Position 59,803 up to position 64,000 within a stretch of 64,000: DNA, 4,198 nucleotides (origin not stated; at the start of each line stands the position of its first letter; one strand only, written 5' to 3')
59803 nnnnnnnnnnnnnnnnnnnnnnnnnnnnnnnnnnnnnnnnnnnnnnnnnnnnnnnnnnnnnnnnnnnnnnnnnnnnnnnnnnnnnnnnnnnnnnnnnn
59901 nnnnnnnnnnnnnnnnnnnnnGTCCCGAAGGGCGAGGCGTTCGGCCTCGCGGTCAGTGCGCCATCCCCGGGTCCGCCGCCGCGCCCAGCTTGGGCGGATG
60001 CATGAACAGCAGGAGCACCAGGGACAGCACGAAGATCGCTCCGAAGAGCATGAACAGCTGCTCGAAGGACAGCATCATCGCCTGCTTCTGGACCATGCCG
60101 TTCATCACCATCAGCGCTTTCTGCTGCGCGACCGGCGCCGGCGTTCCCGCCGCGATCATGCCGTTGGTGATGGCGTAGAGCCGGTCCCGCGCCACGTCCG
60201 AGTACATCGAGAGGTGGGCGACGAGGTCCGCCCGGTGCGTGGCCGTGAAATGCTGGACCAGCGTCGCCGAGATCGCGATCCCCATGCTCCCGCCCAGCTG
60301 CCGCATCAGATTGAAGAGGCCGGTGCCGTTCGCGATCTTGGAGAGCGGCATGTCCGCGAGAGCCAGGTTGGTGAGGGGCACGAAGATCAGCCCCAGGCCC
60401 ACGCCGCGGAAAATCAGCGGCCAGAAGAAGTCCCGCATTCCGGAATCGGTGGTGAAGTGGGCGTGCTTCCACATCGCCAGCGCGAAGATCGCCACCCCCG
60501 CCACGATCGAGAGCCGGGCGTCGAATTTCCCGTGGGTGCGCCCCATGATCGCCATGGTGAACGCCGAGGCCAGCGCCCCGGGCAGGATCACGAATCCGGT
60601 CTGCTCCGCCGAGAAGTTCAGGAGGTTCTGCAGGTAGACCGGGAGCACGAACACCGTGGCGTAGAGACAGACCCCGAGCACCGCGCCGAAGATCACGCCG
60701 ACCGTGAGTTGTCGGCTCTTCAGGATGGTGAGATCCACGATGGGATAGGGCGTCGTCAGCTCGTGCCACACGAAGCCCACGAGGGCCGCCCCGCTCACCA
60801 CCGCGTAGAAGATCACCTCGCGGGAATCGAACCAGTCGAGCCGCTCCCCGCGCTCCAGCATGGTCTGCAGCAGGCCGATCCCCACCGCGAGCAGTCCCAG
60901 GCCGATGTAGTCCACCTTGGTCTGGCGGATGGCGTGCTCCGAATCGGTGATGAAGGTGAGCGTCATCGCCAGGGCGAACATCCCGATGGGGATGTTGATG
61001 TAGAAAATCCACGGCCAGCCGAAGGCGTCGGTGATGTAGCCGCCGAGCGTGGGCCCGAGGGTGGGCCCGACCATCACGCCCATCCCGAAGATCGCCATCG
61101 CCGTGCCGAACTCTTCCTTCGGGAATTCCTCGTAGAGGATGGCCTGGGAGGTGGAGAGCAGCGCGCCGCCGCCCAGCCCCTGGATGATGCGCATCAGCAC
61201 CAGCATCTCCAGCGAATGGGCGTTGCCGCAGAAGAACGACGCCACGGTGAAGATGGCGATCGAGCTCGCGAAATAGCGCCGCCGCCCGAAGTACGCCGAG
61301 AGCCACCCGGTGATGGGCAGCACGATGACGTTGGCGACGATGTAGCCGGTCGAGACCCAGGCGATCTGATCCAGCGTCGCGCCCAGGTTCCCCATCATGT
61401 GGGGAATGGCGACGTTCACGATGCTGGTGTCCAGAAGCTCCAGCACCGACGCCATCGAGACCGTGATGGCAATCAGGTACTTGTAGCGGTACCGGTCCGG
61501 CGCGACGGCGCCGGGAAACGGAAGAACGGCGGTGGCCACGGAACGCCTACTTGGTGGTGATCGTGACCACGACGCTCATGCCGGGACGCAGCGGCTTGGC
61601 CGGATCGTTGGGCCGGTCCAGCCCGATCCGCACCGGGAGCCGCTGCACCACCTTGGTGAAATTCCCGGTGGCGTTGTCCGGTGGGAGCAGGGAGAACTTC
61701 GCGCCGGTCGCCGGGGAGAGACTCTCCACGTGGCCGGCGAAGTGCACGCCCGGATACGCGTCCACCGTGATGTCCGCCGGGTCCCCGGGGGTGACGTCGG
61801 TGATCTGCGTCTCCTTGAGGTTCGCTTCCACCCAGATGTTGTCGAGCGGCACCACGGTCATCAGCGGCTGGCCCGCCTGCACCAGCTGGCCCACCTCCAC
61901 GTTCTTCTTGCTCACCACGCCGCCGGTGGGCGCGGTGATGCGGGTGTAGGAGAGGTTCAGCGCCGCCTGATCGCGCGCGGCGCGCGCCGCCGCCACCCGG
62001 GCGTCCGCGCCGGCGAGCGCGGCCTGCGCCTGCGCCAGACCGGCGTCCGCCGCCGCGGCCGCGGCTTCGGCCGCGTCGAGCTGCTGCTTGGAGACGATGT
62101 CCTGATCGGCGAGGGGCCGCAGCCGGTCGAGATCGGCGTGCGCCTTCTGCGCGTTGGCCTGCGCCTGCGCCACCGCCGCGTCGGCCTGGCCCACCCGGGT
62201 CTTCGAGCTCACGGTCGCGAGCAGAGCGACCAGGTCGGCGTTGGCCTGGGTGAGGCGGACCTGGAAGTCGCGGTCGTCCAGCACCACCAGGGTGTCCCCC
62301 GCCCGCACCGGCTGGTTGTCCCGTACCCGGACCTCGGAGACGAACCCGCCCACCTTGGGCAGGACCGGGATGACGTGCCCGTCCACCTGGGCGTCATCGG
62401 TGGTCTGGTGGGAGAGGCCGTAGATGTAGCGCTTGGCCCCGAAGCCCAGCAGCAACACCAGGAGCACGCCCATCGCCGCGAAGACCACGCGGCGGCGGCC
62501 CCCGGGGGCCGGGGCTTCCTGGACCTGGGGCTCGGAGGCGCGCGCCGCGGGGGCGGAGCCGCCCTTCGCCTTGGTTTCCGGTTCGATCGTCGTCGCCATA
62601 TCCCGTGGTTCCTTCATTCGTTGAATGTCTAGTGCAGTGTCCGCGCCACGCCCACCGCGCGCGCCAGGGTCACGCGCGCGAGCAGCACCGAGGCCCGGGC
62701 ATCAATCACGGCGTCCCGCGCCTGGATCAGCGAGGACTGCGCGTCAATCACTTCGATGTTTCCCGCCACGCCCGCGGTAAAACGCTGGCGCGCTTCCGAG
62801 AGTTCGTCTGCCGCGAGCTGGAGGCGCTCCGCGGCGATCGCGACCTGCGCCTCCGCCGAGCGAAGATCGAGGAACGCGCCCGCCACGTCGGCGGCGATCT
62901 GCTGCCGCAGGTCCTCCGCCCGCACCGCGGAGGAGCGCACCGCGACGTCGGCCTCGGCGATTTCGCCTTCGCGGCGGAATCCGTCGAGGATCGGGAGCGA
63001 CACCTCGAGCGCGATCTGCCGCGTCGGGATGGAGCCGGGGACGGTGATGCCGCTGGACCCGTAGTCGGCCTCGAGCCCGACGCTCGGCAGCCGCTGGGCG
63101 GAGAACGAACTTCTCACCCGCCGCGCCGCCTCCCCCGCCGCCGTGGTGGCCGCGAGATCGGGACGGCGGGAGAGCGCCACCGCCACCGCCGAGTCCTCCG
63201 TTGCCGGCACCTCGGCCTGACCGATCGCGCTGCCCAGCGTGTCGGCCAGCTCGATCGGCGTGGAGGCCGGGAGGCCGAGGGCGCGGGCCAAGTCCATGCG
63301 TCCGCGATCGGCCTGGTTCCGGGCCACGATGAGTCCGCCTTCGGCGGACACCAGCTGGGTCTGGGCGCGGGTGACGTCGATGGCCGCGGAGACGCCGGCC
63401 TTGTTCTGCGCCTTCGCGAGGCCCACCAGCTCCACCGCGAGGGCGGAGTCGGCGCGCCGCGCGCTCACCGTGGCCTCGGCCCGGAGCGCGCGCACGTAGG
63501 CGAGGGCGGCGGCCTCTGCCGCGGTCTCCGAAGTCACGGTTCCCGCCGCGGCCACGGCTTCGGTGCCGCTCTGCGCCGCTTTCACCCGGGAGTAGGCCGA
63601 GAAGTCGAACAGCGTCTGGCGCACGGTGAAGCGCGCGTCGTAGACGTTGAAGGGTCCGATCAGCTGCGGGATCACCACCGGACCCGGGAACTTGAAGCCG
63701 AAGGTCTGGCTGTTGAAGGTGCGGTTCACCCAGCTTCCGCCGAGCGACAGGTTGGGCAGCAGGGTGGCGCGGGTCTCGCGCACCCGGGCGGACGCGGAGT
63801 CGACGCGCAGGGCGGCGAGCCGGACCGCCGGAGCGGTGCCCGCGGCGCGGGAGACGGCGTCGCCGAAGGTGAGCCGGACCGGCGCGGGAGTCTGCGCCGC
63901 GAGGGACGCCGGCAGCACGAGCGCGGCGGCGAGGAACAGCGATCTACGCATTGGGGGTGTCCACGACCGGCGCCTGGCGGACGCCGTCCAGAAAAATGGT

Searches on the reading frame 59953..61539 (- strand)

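Call 50: search_protein_families(library=pfam, proteins=[window:59953-61539:-], max_evalue=0.0001)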
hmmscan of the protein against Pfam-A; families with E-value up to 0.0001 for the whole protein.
window:59953-61539:- (528 aa): 2 families
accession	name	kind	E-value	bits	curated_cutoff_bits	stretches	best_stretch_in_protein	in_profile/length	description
PF07690.21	MFS_1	-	6.1e-61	206.7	33.4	1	28-420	2-346/347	Major Facilitator Superfamily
PF00083.30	Sugar_tr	-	1.4e-09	37.8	22.3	1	58-200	47-194/452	Sugar (and other) transporter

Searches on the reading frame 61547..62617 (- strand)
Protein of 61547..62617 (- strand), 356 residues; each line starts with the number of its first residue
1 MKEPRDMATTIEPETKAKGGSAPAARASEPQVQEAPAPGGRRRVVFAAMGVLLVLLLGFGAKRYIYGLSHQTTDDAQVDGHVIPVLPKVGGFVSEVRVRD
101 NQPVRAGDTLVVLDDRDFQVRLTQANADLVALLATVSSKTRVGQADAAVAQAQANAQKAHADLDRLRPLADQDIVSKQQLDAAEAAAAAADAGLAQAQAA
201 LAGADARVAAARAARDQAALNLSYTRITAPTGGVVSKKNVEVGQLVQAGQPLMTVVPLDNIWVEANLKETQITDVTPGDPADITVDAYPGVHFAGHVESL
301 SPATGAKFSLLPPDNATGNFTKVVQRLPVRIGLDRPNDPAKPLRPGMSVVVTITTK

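Call 50: search_protein_families(library=pfam, proteins=[window:61547-62617:-], max_evalue=0.0001)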
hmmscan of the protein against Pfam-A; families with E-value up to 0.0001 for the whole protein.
window:61547-62617:- (356 aa): 5 families
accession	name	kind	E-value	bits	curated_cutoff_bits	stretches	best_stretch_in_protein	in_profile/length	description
PF16576.10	HlyD_D23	-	1.3e-24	87.2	30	1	83-303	20-187/214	Barrel-sandwich domain of CusB or HlyD membrane-fusion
PF13437.12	HlyD_3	-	2.1e-22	80.3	22.2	1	227-346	2-106/106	HlyD family secretion protein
PF00529.27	CusB_dom_1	-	4.1e-16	59.5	26.5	1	178-355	12-89/89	Cation efflux system protein CusB domain 1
PF13533.13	Biotin_lipoyl_2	-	5.4e-12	45.7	29.8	1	86-114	4-32/32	Biotin-lipoyl like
PF00364.28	Biotin_lipoyl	-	1.1e-05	25.6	22.1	0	226-254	44-72/73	Biotin-requiring enzyme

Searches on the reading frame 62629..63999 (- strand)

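Call 50: search_protein_families(library=pfam, proteins=[window:62629-63999:-], max_evalue=0.0001)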
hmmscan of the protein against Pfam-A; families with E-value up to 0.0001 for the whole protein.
window:62629-63999:- (456 aa): 1 family
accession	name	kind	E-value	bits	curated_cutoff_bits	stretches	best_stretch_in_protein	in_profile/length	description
PF02321.23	OEP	-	5e-54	183.4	22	2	269-450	2-187/187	Outer membrane efflux protein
